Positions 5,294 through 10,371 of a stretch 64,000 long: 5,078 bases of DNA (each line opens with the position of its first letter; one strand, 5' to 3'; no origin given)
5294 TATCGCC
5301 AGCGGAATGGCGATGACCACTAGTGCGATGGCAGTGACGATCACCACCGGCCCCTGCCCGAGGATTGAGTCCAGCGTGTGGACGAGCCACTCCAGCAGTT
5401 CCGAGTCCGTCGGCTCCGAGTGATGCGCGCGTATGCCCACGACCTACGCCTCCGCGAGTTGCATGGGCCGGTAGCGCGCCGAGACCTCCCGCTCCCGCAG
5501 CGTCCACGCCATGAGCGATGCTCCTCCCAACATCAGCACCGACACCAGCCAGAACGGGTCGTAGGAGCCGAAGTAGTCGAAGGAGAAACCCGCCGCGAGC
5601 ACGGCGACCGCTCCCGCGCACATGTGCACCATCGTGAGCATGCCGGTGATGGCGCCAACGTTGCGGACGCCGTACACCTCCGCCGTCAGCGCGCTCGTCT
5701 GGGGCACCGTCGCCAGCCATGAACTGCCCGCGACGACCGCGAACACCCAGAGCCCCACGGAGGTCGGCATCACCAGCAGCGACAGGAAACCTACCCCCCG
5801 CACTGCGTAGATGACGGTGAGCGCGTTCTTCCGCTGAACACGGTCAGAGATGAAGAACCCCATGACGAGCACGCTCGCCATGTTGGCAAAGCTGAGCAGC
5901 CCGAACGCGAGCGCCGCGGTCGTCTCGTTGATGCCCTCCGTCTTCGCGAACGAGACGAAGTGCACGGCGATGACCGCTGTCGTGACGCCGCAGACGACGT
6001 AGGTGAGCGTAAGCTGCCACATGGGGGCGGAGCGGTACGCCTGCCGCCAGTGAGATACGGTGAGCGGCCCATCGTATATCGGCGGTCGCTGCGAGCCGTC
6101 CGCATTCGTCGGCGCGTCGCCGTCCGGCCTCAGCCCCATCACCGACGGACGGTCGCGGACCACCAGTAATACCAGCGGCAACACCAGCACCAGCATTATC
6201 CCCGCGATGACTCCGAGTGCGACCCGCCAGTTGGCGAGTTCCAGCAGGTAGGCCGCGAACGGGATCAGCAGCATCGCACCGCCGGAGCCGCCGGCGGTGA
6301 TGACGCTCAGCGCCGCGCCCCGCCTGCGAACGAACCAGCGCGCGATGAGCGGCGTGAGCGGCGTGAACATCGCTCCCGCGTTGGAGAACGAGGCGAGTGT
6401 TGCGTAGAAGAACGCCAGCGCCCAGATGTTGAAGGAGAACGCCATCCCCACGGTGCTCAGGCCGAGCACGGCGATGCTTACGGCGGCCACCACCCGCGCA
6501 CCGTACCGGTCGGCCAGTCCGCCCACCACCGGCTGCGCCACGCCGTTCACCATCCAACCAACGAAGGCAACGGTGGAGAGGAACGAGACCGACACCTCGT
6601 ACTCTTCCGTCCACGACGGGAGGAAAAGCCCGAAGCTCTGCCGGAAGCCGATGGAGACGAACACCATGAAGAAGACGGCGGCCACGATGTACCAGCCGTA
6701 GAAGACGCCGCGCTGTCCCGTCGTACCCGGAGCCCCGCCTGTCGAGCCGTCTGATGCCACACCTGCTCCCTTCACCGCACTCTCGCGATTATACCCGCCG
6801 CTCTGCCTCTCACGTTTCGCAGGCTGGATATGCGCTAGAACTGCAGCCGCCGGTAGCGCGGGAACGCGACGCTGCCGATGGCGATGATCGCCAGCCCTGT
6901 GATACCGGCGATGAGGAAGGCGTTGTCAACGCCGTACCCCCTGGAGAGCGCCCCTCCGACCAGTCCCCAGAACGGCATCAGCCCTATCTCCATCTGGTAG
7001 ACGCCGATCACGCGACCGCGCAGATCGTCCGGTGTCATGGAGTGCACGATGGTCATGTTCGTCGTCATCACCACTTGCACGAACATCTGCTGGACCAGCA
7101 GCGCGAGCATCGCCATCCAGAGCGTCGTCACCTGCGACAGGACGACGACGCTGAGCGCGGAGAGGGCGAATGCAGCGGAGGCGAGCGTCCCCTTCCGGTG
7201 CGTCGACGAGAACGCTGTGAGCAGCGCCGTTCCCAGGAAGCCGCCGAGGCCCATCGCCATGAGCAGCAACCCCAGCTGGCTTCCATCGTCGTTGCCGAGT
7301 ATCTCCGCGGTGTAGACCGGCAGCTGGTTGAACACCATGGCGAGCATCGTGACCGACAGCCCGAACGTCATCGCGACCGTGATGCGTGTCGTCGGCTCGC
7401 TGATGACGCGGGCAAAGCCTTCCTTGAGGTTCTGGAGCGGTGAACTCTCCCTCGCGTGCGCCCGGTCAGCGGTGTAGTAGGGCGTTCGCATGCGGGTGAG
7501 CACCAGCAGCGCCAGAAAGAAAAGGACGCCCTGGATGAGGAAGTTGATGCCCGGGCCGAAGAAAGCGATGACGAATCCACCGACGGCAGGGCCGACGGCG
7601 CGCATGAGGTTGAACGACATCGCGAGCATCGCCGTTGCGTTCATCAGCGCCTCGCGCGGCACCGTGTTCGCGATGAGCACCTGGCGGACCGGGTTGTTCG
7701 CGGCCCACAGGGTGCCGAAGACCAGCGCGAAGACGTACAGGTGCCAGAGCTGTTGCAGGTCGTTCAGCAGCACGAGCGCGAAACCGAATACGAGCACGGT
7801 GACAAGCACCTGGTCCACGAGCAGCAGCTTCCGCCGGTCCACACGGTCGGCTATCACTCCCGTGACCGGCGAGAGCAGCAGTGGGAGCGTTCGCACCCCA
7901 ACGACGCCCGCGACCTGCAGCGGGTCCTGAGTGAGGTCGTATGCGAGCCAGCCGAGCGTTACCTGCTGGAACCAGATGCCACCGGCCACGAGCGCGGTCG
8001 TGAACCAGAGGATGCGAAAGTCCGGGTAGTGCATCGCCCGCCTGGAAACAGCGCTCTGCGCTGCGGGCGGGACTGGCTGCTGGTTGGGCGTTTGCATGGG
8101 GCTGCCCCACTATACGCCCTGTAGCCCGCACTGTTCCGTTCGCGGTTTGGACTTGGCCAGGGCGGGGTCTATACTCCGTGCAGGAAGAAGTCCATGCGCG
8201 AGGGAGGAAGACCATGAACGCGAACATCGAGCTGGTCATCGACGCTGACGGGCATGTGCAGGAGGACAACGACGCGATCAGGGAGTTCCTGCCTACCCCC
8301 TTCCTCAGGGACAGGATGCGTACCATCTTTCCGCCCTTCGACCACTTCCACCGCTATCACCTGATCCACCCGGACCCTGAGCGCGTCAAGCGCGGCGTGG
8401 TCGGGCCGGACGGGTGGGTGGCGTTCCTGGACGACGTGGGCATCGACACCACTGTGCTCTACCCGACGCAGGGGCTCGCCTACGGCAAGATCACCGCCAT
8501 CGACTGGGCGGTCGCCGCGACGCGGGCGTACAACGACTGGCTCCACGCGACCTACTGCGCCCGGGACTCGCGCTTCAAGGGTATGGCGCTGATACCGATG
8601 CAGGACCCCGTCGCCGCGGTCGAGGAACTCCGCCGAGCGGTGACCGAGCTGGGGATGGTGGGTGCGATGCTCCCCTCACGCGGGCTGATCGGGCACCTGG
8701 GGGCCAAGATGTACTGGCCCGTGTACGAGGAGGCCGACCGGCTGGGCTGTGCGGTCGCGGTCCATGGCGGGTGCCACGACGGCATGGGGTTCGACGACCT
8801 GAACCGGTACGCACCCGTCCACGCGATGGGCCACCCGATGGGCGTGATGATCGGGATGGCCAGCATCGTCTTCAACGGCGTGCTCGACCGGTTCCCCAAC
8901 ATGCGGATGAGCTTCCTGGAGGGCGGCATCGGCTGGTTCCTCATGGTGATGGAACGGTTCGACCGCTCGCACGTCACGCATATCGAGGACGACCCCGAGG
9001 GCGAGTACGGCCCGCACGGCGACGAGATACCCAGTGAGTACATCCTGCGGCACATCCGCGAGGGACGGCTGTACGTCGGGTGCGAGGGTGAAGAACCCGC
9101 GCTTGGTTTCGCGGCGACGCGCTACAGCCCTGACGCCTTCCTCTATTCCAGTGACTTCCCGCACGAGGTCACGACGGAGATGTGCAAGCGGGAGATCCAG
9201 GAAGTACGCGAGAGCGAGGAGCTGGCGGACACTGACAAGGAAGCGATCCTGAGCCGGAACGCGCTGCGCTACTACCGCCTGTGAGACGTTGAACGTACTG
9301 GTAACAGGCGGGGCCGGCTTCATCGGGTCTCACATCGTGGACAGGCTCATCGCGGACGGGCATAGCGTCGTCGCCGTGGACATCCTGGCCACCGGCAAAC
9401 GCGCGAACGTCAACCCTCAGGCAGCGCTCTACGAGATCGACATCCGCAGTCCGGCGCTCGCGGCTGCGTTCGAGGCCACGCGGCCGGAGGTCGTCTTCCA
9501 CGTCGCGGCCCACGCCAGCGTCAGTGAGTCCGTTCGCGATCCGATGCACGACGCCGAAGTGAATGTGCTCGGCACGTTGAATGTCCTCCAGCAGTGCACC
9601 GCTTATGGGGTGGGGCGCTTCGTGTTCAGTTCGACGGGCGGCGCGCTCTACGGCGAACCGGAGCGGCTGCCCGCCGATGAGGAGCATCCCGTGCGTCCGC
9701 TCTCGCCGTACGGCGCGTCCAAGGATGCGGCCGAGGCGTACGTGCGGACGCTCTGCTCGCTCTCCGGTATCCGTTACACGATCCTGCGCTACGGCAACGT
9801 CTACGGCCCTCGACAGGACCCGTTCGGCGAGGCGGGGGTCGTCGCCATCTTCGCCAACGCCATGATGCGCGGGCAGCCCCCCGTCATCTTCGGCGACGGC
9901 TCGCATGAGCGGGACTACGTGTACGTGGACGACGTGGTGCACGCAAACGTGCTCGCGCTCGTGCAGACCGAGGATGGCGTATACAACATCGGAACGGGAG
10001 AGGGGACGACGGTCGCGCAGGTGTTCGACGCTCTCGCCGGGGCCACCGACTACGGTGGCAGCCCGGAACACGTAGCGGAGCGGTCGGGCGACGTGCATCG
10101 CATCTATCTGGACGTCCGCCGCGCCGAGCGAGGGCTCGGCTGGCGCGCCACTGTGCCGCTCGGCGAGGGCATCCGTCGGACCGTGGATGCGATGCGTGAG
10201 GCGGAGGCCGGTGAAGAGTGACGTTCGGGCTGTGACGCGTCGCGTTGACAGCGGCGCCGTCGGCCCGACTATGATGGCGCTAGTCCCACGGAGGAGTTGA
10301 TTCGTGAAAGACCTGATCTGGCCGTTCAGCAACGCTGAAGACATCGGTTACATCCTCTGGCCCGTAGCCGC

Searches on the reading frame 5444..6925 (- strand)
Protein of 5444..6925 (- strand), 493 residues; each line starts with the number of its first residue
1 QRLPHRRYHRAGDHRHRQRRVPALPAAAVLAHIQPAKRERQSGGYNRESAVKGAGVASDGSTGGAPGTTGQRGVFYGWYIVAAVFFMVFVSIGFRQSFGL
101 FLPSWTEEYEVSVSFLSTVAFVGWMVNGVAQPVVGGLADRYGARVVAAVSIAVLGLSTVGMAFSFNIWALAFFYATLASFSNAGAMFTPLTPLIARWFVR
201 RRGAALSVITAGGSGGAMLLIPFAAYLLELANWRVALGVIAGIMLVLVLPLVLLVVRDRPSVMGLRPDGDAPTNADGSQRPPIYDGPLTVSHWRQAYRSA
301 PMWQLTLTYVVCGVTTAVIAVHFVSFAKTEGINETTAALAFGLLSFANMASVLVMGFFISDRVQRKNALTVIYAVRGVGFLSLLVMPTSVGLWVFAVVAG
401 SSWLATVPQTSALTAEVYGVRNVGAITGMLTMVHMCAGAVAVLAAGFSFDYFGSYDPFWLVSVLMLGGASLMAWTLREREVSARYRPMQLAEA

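Call 59: search_protein_families(library=pfam, proteins=[window:5444-6925:-], max_evalue=0.0001)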
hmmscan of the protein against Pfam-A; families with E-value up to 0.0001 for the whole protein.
window:5444-6925:- (493 aa): 2 families
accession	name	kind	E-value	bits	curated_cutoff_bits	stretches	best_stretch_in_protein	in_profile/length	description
PF07690.21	MFS_1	-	3.1e-41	141.9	33.4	1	84-408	1-313/347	Major Facilitator Superfamily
PF06779.20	MFS_4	-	6.9e-09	36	26.3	1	292-466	184-356/364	Uncharacterised MFS-type transporter YbfB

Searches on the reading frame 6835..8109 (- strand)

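Call 59: search_protein_families(library=pfam, proteins=[window:6835-8109:-], max_evalue=0.0001)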
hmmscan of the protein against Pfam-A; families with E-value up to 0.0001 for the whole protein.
window:6835-8109:- (424 aa): 2 families
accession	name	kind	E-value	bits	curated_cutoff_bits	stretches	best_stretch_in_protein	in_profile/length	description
PF05977.19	MFS_3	-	4e-47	161.3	27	1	30-411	11-389/524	Transmembrane secretion effector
PF07690.21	MFS_1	-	5.5e-44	150.9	33.4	2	34-379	1-343/347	Major Facilitator Superfamily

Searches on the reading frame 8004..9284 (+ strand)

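Call 59: search_protein_families(library=pfam, proteins=[window:8004-9284:+], max_evalue=0.0001)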
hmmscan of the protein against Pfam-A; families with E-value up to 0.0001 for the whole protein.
window:8004-9284:+ (426 aa): 1 family
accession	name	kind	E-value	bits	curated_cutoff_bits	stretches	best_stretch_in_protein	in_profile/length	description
PF04909.20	Amidohydro_2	-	5.2e-28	99.1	26.4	1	118-426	11-289/289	Amidohydrolase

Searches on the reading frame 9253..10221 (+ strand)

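Call 59: search_protein_families(library=pfam, proteins=[window:9253-10221:+], max_evalue=0.0001)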
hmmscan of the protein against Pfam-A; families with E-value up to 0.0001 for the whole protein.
window:9253-10221:+ (322 aa): 8 families
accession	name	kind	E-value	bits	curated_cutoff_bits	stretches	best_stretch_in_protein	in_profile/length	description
PF01370.27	Epimerase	-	1.7e-63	214.7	20.9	1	15-247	1-240/240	NAD dependent epimerase/dehydratase family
PF16363.11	GDP_Man_Dehyd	-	3.4e-55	188.3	27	1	16-310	1-332/332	GDP-mannose 4,6 dehydratase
PF01073.25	3Beta_HSD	-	2e-24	86.5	22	1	16-238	1-231/280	3-beta hydroxysteroid dehydrogenase/isomerase family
PF04321.23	RmlD_sub_bind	-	1.1e-19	71.1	27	1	14-191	2-159/287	RmlD substrate binding domain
PF02719.21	Polysacc_synt_2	-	3.5e-18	66.2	20.2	1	15-241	1-222/293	Polysaccharide biosynthesis protein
PF07993.18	NAD_binding_4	-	1.7e-15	57.4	20.1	1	79-231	90-257/258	Male sterility protein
PF13460.12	NAD_binding_10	-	5.7e-15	56.1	27.2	1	19-183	1-146/184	NAD(P)H-binding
PF00106.31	adh_short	-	1.2e-05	25.3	26.6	0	15-65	3-59/195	short chain dehydrogenase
